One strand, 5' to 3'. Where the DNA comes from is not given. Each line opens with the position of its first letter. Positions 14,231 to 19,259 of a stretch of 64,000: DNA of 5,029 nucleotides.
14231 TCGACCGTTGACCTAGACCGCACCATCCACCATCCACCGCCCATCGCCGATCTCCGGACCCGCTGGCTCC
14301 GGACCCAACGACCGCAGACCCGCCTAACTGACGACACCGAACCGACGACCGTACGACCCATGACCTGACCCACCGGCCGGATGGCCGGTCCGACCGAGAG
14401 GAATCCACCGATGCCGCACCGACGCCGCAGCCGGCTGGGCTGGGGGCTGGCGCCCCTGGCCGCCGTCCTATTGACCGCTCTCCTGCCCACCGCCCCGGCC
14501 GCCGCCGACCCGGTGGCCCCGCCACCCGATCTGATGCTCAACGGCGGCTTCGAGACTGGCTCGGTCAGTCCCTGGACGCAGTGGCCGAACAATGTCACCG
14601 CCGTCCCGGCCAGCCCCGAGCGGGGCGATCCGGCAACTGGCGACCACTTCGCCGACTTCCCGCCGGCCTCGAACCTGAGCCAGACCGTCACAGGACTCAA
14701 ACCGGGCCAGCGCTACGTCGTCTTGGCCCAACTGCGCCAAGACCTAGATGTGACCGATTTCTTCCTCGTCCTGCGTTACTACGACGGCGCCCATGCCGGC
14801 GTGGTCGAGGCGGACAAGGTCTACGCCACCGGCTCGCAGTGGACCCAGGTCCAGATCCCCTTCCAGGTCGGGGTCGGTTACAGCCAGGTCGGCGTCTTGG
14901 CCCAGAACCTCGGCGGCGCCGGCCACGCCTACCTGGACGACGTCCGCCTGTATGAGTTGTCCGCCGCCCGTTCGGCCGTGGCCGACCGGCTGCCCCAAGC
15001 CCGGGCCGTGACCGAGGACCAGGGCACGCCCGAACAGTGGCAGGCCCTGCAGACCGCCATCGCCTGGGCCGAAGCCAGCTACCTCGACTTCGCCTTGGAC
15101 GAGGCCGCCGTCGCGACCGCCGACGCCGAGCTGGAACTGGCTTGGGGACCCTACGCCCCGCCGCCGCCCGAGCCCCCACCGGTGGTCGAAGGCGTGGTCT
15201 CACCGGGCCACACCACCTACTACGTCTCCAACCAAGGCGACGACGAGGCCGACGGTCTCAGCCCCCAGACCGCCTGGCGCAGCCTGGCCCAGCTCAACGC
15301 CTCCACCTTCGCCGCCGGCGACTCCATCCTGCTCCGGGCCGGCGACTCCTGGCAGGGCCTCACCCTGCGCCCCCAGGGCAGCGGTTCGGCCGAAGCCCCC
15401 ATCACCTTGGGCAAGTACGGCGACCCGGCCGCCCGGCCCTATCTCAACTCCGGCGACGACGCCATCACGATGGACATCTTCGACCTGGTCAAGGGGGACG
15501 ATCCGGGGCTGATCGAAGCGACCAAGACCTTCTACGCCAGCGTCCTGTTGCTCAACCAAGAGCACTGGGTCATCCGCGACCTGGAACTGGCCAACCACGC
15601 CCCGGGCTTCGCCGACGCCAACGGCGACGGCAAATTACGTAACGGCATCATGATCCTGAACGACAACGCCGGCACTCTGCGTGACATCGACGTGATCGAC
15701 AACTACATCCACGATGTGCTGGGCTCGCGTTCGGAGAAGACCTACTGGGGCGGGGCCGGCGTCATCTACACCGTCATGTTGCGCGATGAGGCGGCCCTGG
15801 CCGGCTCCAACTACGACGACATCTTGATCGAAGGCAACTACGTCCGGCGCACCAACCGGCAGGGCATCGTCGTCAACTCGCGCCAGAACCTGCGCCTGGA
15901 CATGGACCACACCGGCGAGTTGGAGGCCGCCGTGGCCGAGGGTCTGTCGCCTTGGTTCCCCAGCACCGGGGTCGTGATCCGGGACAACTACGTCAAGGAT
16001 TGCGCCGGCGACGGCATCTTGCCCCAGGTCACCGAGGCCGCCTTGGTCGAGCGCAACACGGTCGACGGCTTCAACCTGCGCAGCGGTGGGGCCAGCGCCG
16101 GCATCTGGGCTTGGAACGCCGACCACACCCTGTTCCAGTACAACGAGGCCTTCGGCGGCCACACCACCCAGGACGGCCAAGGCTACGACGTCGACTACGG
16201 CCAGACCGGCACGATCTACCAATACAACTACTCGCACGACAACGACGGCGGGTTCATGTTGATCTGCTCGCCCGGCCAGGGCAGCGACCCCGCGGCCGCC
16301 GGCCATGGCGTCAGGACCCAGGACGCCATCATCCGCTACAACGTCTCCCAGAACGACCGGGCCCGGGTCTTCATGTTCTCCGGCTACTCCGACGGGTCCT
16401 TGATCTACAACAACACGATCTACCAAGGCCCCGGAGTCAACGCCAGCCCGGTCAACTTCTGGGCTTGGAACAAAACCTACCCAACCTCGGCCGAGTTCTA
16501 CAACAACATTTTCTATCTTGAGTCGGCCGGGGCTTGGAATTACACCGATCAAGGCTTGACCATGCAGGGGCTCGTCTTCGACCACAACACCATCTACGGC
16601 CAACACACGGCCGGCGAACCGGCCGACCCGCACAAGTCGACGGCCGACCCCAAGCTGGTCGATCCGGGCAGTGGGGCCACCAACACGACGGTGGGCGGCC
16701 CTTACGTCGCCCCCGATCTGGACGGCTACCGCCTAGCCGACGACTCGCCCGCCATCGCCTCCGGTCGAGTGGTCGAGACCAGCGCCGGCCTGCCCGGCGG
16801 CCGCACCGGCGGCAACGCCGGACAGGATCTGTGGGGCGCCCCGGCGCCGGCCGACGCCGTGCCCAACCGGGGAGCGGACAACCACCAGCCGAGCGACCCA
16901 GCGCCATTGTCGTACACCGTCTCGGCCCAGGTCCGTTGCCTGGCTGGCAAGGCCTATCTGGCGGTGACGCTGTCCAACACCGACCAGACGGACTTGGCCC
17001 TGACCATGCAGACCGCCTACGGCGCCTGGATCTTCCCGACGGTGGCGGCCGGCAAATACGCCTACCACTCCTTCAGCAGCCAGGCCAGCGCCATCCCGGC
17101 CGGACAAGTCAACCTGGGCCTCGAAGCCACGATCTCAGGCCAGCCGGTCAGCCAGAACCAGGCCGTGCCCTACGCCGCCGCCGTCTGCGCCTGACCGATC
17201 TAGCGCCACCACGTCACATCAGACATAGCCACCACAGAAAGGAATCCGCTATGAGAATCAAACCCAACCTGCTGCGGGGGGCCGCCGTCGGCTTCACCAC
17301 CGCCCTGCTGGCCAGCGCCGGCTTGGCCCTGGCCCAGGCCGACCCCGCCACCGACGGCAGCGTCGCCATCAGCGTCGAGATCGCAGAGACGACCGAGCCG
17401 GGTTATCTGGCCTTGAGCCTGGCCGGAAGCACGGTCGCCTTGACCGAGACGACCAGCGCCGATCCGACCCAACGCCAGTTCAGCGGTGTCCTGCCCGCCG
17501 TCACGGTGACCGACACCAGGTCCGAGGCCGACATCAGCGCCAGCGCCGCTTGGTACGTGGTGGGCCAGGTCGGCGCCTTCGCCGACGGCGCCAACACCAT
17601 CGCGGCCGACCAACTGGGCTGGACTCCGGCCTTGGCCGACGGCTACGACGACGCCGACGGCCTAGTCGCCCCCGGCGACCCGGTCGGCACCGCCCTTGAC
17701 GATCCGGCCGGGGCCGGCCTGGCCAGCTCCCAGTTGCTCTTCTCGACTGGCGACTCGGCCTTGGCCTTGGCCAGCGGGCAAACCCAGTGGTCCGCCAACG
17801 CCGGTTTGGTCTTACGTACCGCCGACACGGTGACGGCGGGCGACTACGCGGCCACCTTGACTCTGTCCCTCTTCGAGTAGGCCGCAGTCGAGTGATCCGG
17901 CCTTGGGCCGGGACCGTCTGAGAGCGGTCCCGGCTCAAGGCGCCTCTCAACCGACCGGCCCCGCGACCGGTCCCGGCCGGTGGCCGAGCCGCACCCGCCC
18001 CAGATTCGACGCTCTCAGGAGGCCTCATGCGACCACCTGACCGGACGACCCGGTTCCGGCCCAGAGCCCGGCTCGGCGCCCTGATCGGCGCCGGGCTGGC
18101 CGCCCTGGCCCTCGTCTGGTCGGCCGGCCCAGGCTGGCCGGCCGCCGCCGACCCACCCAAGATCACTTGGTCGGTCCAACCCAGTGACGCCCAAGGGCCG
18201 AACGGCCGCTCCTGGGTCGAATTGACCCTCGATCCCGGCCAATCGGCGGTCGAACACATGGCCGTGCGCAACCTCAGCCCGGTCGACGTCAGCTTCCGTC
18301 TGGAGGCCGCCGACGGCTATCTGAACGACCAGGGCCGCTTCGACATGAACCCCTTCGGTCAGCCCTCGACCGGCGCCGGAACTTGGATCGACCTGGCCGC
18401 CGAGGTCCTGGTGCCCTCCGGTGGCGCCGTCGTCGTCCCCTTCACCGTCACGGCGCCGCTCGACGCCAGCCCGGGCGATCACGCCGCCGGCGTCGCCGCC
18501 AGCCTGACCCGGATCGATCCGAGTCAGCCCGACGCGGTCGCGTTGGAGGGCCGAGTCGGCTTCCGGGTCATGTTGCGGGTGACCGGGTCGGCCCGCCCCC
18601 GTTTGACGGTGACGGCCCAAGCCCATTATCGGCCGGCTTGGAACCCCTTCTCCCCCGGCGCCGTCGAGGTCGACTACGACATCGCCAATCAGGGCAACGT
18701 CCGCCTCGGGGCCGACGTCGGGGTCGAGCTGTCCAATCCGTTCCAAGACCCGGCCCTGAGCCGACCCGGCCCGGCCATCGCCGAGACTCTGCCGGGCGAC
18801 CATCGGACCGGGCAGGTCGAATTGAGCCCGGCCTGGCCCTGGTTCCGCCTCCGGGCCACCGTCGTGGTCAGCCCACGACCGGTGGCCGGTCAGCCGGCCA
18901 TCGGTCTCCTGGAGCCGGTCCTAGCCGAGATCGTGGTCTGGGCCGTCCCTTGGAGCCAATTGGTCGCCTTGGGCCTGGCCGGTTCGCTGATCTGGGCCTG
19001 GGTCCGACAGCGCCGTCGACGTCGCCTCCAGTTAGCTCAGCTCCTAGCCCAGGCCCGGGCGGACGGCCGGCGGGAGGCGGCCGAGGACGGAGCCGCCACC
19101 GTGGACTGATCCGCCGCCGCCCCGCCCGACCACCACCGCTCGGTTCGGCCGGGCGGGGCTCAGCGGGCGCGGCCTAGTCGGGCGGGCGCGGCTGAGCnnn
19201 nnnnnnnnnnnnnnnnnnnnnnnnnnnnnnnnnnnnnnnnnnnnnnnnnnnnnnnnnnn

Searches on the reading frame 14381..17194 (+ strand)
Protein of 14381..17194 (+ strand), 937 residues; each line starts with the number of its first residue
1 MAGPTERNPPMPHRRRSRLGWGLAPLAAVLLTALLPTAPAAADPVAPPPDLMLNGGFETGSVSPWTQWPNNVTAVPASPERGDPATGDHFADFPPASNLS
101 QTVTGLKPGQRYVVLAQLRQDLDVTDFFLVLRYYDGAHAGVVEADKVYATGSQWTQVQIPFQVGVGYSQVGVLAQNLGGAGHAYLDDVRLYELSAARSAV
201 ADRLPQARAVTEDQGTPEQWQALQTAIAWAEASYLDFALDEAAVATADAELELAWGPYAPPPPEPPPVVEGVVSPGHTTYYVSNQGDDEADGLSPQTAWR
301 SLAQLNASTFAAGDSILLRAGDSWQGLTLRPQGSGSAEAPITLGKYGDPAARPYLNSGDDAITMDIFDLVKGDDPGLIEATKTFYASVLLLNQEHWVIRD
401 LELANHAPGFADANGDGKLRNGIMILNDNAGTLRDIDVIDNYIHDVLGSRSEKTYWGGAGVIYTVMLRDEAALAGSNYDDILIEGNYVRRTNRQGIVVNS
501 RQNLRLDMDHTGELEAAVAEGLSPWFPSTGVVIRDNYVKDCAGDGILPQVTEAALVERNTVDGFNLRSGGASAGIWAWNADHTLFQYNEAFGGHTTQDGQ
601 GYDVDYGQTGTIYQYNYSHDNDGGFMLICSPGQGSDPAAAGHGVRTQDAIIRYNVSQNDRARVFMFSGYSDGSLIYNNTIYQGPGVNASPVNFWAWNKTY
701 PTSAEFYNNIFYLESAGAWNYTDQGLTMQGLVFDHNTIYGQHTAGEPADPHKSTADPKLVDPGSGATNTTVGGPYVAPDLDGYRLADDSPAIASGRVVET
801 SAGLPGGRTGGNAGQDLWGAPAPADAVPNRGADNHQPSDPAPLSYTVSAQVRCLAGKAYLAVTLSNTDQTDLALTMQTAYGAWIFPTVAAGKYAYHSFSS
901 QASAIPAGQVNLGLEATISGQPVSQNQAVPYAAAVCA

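Call 106: search_protein_families(library=pfam, proteins=[window:14381-17194:+], max_evalue=0.001)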
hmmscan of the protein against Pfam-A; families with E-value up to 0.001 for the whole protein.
window:14381-17194:+ (937 aa): 3 families
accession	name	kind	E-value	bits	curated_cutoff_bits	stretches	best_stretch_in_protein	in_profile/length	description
PF13229.12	Beta_helix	-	1.3e-09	38.3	25.9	1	528-630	31-123/158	Right handed beta helix region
PF02018.23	CBM_4_9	-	2.5e-05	25.1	25.9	1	51-169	3-124/136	Carbohydrate binding domain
PF05048.19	NosD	-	0.00018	21.5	23.6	0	472-613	40-165/212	Periplasmic copper-binding protein (NosD)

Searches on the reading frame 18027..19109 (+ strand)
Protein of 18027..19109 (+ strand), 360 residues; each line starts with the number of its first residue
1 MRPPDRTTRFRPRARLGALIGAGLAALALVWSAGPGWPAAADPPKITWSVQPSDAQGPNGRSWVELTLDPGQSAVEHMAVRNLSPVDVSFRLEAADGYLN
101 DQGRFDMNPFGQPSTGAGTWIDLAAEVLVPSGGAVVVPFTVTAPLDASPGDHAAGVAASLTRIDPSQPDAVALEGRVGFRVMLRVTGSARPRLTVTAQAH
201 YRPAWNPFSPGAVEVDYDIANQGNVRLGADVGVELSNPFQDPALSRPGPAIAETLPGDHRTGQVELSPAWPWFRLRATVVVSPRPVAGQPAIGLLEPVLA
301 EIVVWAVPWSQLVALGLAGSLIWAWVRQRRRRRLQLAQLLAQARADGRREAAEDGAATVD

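Call 3: search_protein_families(library=pfam, proteins=[window:18027-19109:+], max_evalue=0.1)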
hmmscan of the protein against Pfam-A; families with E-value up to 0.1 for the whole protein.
window:18027-19109:+ (360 aa): 1 family
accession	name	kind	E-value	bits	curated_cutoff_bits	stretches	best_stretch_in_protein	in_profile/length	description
PF06030.18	WxLIP_PGBD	-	0.018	15.5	27.3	1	56-157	11-118/121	WxL Interacting Protein, peptidoglycan binding domain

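Call 4: search_protein_families(library=ncbifam, proteins=[window:18027-19109:+], max_evalue=0.1)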
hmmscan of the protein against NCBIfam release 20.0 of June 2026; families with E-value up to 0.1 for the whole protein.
window:18027-19109:+ (360 aa): 0 families
